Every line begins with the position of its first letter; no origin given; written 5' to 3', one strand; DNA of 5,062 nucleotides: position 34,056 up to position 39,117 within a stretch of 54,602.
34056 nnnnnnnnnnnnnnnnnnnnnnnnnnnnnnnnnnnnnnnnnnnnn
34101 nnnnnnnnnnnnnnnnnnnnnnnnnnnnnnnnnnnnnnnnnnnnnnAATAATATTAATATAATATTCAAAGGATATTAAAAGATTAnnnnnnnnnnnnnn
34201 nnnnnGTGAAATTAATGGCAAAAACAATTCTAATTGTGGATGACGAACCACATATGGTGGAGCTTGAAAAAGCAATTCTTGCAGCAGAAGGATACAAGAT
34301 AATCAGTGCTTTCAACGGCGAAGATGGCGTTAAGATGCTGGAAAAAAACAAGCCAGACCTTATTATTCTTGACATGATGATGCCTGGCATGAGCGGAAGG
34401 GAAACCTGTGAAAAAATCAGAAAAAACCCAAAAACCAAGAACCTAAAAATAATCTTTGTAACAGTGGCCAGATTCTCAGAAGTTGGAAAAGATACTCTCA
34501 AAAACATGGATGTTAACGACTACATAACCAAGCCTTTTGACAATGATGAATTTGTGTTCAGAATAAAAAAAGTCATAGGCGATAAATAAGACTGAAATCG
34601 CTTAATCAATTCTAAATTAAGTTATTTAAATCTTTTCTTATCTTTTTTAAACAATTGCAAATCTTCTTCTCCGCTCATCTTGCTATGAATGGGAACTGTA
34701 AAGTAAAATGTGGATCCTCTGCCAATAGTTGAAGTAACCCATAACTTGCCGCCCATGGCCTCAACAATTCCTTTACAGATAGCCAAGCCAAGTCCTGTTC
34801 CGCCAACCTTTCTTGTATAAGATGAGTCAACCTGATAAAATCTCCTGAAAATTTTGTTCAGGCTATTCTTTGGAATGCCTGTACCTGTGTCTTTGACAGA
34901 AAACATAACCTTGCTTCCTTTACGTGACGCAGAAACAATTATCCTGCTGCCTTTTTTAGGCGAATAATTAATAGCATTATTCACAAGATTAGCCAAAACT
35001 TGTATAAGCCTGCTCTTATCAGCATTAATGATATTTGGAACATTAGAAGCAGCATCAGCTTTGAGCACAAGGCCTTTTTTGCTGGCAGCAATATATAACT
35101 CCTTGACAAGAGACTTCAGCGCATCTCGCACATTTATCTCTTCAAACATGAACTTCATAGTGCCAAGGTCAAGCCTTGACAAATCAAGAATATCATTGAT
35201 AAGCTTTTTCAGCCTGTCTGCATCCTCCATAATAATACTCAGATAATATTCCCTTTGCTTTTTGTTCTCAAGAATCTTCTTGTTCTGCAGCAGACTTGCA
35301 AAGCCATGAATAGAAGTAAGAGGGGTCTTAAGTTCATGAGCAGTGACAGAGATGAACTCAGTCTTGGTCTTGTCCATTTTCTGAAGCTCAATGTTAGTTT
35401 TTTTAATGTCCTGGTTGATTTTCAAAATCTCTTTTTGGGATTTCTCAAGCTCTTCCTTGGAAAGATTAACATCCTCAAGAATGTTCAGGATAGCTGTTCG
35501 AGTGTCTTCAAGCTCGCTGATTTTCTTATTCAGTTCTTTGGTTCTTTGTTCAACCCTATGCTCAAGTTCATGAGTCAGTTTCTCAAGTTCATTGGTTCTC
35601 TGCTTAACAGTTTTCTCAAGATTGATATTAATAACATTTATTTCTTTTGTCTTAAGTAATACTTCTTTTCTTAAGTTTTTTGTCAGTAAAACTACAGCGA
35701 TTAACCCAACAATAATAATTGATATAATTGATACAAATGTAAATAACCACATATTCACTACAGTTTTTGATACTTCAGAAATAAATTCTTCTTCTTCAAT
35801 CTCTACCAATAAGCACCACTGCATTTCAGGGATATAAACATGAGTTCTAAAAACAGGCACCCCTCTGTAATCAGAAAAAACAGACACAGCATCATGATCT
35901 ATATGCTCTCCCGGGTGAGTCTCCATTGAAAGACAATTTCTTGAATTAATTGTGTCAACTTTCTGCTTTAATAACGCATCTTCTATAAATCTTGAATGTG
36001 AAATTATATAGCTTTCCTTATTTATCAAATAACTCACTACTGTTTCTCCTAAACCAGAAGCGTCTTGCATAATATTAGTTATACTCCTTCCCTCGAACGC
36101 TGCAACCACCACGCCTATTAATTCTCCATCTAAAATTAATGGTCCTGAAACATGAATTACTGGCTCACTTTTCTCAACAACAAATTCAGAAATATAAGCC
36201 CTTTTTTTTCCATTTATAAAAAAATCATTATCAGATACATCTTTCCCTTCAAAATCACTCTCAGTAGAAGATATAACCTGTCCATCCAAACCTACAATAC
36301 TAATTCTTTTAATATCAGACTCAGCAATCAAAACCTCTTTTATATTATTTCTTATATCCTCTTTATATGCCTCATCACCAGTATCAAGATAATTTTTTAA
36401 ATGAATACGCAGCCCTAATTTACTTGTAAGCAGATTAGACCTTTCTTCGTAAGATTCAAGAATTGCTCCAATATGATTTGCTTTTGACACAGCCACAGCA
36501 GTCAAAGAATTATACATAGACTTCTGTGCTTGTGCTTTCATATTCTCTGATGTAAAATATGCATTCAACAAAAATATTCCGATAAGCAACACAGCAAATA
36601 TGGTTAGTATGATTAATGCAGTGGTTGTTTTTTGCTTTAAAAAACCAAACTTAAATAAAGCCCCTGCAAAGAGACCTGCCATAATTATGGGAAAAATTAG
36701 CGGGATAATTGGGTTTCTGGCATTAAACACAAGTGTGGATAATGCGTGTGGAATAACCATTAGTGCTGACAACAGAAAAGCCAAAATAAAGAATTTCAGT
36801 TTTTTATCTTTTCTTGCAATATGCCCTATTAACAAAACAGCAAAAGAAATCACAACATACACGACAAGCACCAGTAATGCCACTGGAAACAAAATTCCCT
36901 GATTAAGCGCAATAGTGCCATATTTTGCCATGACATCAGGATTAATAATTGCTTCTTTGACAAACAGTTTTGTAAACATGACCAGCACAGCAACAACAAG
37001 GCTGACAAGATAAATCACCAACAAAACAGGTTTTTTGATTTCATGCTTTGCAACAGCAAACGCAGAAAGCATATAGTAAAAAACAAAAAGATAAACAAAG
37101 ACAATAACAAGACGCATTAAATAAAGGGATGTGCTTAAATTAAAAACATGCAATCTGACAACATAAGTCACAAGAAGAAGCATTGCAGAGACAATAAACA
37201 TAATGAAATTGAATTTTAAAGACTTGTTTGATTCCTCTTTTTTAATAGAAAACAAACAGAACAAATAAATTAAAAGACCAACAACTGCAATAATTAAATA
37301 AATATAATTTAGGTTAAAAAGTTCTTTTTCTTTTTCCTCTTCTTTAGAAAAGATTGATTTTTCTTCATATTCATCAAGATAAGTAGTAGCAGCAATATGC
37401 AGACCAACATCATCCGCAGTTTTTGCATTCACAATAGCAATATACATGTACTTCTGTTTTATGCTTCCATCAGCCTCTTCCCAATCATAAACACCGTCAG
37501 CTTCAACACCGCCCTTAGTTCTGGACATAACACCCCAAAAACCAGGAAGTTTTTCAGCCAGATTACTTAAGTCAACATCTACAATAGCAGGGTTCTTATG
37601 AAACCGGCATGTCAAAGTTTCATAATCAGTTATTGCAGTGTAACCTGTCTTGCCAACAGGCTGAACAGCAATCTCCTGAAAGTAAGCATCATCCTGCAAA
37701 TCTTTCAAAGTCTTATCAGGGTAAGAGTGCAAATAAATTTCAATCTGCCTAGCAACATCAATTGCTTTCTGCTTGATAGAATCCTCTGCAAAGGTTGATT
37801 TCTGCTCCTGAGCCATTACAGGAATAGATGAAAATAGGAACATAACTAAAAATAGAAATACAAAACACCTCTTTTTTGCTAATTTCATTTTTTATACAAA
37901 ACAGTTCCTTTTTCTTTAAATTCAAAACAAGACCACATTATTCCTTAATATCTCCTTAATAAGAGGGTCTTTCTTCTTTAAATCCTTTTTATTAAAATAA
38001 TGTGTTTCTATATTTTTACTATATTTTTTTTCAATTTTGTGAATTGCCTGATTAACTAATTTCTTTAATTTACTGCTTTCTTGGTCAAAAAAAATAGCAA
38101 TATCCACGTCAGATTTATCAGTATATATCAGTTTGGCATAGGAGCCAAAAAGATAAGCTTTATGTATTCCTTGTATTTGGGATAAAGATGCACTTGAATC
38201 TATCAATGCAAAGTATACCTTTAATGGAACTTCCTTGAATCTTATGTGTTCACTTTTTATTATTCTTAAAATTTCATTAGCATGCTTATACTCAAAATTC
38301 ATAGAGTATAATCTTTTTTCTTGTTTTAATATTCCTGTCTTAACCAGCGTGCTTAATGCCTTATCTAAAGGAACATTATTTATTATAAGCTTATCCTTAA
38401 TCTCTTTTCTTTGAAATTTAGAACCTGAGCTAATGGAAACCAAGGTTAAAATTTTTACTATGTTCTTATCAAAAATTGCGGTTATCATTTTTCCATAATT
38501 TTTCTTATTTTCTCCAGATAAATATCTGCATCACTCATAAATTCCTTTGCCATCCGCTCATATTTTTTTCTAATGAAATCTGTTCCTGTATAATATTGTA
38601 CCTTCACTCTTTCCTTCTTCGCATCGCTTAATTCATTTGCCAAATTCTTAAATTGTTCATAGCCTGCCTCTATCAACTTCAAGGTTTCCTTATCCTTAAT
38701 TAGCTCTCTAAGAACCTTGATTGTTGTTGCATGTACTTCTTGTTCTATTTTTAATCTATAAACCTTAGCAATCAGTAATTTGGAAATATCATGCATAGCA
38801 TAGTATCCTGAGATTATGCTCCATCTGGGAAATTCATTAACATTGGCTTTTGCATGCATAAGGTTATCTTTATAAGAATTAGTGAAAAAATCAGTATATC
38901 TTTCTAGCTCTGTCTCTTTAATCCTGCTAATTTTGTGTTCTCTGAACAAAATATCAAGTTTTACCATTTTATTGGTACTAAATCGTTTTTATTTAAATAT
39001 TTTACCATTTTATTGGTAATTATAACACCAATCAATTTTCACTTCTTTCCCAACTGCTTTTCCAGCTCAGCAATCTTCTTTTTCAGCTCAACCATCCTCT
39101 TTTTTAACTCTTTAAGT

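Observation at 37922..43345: Four accessory cassettes (AAA/DUF4143 ATPase, MNT-HEPN, AAA/DUF4143 ATPase, HEPN-MNT) stacked downstream of a PAS sensor gene and separated by decaying copies of that gene's 3' end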

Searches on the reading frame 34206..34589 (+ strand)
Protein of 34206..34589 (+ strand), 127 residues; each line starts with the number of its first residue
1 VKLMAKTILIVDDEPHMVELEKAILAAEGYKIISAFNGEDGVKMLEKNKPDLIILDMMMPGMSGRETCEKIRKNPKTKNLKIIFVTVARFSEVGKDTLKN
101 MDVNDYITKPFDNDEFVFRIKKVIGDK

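Call 85: search_protein_families(library=pfam, proteins=[window:34206-34589:+], max_evalue=0.01)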
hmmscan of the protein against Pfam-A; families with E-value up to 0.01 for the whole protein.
window:34206-34589:+ (127 aa): 1 family
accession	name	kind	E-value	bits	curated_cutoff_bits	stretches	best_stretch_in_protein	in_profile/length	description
PF00072.30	Response_reg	-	6.6e-28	97.5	30.2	1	8-120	1-110/111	Response regulator receiver domain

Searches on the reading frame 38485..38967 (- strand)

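Call 9: search_protein_families(library=pfam, proteins=[window:38485-38967:-], max_evalue=0.01)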
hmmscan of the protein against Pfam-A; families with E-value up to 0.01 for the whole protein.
window:38485-38967:- (160 aa): 0 families

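Call 10: search_protein_families(library=padloc, proteins=[window:38485-38967:-], max_evalue=0.01)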
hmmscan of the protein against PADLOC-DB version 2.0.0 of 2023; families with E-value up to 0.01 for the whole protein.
window:38485-38967:- (160 aa): 1 family
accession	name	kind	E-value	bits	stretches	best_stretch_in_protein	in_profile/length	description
PDLC02923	HEPN_IX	-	0.0062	14.7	0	69-159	61-157/161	-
